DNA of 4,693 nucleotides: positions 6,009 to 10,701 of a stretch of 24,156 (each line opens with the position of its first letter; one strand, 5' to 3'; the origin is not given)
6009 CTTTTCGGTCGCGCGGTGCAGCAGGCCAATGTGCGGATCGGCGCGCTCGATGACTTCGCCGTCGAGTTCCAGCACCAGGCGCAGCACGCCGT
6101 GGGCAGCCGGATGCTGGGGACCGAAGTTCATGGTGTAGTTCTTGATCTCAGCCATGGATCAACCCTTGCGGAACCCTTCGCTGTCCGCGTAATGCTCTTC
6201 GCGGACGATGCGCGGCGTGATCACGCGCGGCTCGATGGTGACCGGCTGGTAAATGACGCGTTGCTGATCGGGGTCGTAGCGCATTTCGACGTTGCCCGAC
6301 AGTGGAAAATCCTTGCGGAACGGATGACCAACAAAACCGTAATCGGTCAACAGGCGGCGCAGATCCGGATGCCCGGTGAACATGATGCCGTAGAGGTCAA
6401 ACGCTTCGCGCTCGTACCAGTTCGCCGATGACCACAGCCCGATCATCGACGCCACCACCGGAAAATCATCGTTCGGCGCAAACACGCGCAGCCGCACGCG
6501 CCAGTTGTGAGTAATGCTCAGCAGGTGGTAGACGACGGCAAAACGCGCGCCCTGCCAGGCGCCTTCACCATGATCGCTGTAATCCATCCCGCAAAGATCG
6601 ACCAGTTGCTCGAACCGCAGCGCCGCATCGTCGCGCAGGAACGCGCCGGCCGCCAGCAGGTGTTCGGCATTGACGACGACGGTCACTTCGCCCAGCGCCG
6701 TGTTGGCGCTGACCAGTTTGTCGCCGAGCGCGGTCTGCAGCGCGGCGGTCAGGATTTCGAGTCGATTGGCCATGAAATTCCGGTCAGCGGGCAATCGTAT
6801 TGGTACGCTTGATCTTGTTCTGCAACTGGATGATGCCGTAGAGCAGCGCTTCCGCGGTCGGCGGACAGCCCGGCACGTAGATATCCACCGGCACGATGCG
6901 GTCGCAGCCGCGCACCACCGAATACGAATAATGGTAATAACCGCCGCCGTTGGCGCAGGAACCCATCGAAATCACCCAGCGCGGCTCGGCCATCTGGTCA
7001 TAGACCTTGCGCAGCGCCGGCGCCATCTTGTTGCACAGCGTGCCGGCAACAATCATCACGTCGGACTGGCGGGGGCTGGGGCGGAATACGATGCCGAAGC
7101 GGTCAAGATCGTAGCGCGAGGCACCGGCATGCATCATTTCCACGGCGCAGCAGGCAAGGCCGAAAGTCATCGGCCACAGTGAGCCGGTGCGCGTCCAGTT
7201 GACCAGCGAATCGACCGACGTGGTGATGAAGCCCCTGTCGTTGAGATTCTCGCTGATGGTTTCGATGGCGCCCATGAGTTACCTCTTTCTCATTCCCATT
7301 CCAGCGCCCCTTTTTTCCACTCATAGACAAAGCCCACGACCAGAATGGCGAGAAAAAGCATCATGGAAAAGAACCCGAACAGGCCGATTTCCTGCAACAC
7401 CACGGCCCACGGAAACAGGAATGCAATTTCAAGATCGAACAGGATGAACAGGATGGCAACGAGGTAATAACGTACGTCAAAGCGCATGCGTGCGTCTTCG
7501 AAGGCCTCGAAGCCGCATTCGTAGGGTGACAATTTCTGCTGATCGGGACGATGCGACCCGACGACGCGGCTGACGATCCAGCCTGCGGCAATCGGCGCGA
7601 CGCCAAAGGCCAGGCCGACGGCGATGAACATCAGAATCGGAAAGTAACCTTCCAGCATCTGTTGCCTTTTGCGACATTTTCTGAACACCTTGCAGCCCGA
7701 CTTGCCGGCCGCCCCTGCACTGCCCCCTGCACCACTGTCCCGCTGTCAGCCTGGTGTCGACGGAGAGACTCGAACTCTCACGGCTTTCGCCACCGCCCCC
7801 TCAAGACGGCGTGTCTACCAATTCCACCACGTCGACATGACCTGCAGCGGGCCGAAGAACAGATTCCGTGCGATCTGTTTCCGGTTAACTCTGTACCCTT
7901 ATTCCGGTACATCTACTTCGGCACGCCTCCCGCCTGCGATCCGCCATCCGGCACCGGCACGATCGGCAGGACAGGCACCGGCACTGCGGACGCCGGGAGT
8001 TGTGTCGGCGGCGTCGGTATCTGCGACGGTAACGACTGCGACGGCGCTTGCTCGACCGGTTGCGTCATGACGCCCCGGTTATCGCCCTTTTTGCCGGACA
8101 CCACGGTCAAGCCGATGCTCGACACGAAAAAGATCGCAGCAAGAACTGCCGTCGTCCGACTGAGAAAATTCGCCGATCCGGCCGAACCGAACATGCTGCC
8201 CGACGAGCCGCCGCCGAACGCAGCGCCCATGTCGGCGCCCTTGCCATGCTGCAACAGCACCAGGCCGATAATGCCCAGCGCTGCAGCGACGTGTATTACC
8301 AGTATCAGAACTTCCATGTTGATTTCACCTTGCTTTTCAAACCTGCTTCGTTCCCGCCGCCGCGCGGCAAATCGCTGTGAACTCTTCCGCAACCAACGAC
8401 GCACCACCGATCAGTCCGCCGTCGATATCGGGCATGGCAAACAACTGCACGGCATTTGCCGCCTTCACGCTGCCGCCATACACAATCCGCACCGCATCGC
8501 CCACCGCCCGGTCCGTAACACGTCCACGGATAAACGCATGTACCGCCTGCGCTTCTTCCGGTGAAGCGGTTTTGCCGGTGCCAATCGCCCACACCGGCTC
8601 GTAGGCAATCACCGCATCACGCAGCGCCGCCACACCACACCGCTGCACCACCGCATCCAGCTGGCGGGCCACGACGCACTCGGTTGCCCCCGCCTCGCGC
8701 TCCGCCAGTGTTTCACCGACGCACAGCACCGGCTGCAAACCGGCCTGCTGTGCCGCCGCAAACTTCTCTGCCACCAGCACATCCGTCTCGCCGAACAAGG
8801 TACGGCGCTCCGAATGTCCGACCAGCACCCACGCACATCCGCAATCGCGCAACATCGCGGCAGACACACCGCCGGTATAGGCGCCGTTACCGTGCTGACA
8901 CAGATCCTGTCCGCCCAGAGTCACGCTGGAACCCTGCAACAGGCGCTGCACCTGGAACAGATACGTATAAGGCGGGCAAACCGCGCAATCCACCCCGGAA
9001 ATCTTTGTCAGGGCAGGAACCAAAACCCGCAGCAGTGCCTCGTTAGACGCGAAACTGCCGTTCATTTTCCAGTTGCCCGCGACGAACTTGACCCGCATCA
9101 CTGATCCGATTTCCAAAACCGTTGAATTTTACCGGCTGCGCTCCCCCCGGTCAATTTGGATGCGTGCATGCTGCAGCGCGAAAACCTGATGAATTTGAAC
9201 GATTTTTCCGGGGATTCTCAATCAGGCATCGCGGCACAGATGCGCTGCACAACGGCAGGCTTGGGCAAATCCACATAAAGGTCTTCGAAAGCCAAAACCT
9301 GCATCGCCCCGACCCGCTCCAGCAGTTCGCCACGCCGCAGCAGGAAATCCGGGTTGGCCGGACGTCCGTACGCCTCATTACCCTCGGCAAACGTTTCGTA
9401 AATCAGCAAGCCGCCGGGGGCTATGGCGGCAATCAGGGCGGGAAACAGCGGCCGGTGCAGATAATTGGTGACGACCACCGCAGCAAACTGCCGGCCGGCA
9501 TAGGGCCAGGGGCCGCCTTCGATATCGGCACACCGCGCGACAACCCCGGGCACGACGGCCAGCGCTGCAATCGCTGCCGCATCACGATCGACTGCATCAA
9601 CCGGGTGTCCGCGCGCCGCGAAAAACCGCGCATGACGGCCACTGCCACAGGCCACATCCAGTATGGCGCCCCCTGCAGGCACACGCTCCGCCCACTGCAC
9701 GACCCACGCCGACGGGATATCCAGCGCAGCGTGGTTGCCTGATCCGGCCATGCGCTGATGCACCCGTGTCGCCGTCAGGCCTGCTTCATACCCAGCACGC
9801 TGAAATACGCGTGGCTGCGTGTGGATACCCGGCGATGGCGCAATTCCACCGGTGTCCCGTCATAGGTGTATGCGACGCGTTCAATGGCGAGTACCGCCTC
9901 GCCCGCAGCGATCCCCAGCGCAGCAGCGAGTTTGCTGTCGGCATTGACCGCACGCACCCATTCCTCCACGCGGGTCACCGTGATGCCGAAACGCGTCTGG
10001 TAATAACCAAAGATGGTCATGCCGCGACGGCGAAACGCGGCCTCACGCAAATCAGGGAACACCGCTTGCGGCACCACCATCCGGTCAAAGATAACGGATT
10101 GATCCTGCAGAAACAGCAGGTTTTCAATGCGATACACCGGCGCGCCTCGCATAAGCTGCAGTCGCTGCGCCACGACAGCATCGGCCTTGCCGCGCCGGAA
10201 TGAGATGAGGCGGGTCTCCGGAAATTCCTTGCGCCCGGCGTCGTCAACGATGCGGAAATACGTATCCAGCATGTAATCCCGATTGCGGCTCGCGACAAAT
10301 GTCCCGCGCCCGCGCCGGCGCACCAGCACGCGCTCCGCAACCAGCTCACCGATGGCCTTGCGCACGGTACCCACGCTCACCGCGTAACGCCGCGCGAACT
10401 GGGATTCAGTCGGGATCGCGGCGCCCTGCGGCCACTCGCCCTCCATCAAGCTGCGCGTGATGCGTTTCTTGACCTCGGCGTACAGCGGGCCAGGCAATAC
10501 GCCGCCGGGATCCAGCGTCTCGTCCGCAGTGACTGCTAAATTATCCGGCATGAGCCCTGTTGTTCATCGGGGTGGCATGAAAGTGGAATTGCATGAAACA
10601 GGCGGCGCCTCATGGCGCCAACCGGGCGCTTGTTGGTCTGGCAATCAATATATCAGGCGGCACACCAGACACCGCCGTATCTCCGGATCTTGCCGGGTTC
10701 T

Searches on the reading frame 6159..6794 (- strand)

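Call 5: search_protein_families(library=pfam, proteins=[window:6159-6794:-])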
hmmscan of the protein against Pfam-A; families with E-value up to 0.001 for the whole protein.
window:6159-6794:- (211 aa): 1 family
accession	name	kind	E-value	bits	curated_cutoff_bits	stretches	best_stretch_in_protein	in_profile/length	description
PF00329.25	Complex1_30kDa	-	5.4e-46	156.6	22.5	1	39-168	1-123/124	Respiratory-chain NADH dehydrogenase, 30 Kd subunit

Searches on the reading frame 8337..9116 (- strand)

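Call 5: search_protein_families(library=pfam, proteins=[window:8337-9116:-])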
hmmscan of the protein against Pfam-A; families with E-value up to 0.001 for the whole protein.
window:8337-9116:- (259 aa): 1 family
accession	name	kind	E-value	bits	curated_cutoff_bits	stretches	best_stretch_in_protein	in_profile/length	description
PF00121.24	TIM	-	6.8e-93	311.1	20.1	1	10-252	1-244/245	Triosephosphate isomerase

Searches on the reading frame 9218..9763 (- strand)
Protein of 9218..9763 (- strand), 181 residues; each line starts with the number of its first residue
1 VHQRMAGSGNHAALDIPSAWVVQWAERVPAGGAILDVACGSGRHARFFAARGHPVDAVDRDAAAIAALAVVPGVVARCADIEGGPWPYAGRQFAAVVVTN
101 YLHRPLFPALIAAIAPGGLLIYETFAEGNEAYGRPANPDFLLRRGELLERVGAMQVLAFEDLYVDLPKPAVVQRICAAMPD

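Call 5: search_protein_families(library=pfam, proteins=[window:9218-9763:-])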
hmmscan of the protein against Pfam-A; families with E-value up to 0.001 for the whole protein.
window:9218-9763:- (181 aa): 5 families
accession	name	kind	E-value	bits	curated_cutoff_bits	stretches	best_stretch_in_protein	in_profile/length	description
PF13649.12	Methyltransf_25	-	1e-07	33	27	1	34-112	1-87/97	Methyltransferase domain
PF13489.12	Methyltransf_23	-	1.1e-05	25.7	27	1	25-127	17-121/164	Methyltransferase domain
PF03848.20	TehB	-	2.2e-05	24.4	20.4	1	27-69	27-69/193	Tellurite resistance protein TehB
PF08241.18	Methyltransf_11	-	4e-05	24.6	21.2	1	35-103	1-71/95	Methyltransferase domain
PF07021.18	MetW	-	0.00075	19.6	21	1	25-104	8-87/193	Methionine biosynthesis protein MetW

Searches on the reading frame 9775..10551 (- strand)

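Call 3: search_protein_families(library=pfam, proteins=[window:9775-10551:-])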
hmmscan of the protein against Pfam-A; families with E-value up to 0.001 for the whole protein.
window:9775-10551:- (258 aa): 3 families
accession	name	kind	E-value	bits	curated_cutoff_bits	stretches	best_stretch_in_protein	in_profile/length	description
PF07702.18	UTRA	-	7.4e-32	110.5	23.8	1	111-241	6-134/141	UTRA domain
PF00392.27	GntR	-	2.4e-17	62.8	27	1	23-86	1-64/64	Bacterial regulatory proteins, gntR family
PF14502.12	HTH_41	-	6.2e-06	26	25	1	43-86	3-48/48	Helix-turn-helix domain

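Call 4: search_protein_families(library=ncbifam, proteins=[window:9775-10551:-])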
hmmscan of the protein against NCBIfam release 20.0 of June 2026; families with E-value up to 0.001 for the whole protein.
window:9775-10551:- (258 aa): 20 families
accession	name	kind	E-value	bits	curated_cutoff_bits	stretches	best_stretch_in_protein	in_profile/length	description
TIGR02018.2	his_ut_repres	equivalog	3.8e-34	118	220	1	24-229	1-203/226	histidine utilization transcriptional repressor HutC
TIGR02325.1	C_P_lyase_phnF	equivalog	1.5e-31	109.8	156.8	1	23-243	9-228/238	phosphonate metabolism transcriptional regulator PhnF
NF008491.0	PRK11402.1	subfamily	1.8e-31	109.5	269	1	22-236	11-223/243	GntR family transcriptional regulator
NF041547.1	GntR_LSA1692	equivalog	1.7e-25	90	275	1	23-235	2-212/233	GntR family transcriptional regulator, LSA1692 subfamily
NF052441.1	TransRegRv0792c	equivalog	1.5e-20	73.5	400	1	30-237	24-230/260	Rv0792c family HTH-type transcriptional regulator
TIGR03337.1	phnR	equivalog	2.5e-19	69.9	296.75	1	24-237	3-214/231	phosphonate utilization transcriptional regulator PhnR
NF007292.0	PRK09764.1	equivalog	3e-18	65.9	281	1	22-239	5-220/240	GntR family transcriptional regulator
NF011575.0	PRK14999.1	equivalog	1.2e-17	64.1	424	1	20-229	10-216/241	histidine utilization repressor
TIGR02404.1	trehalos_R_Bsub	equivalog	3.8e-15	56.2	211.95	1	24-240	2-221/233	trehalose operon repressor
NF007486.0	PRK10079.1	equivalog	5.1e-13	49.3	363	1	24-226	14-213/241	phosphonate metabolism transcriptional regulator PhnF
NF052282.1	PLP_TF_PdxR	equivalog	5.1e-11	42.3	320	1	22-125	1-104/448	MocR-like pyridoxine biosynthesis transcription factor PdxR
NF007741.0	PRK10421.1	equivalog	1.2e-10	41.2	311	1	23-94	8-79/262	transcriptional regulator LldR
NF047563.1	modulin_PmtR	equivalog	8.1e-10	38.8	200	1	22-118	12-108/125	PSM export ABC transporter transcriptional regulator PmtR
NF007001.0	PRK09464.1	equivalog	1.9e-09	37.5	330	1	27-105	15-93/254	pyruvate dehydrogenase complex transcriptional repressor PdhR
NF052286.1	ecto_TF_EhuR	exception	2.1e-09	36.5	480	1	21-92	10-81/458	MocR-like ectoine utilization transcription factor EhuR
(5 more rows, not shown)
